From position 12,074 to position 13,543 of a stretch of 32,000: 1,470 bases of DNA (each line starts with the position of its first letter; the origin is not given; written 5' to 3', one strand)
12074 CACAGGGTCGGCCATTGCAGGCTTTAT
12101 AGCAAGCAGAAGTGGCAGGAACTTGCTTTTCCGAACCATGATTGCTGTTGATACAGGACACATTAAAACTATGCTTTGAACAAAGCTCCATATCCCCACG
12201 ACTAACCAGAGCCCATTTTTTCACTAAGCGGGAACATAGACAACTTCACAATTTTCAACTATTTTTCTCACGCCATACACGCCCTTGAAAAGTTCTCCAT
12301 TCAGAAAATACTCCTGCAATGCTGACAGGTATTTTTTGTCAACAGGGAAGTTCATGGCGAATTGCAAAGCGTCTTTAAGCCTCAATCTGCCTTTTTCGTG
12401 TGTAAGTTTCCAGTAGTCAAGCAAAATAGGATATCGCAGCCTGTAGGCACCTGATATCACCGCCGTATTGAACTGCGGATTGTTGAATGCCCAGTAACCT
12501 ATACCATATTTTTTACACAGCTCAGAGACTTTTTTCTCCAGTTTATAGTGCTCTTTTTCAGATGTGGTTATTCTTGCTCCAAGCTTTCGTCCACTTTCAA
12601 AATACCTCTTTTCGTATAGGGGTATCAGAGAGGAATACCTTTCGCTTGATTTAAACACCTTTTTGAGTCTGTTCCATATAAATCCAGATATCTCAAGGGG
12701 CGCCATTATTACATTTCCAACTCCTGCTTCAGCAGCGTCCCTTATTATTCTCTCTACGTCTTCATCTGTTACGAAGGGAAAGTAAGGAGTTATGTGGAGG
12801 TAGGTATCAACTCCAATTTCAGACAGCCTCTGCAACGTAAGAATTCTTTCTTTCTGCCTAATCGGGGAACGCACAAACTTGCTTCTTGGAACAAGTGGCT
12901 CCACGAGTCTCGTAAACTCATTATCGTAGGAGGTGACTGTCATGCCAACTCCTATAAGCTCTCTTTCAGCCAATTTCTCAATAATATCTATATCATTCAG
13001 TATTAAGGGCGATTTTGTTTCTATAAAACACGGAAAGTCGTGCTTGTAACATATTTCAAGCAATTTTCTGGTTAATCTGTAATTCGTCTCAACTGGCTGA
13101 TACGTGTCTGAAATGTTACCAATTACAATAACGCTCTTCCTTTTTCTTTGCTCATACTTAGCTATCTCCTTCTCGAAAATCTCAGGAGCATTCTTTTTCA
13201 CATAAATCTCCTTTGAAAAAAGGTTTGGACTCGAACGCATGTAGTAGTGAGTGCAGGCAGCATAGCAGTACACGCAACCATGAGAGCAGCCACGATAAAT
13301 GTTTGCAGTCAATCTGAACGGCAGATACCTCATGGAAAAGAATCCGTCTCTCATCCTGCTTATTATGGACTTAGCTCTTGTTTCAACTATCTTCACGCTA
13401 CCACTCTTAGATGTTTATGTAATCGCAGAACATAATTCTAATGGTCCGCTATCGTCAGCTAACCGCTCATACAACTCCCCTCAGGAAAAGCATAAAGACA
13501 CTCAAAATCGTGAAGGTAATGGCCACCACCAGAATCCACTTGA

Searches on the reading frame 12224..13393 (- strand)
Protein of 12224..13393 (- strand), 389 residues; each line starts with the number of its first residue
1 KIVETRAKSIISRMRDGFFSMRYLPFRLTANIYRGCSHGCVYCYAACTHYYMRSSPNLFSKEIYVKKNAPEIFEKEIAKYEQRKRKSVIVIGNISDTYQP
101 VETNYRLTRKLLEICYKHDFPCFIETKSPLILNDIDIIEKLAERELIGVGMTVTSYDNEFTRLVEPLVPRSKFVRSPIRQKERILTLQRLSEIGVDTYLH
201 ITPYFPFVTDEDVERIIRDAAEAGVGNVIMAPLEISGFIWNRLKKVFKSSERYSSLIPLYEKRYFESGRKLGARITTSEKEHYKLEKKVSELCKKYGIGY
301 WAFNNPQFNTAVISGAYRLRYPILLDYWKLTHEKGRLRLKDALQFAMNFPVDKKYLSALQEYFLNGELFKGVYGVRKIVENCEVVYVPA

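Call 81: search_protein_families(library=pfam, proteins=[window:12224-13393:-], max_evalue=0.001)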
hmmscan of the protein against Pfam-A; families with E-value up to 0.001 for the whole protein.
window:12224-13393:- (389 aa): 1 family
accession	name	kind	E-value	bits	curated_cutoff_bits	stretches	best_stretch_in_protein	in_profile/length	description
PF04055.27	Radical_SAM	-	4e-17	63.3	29.5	1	31-219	2-165/166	Radical SAM superfamily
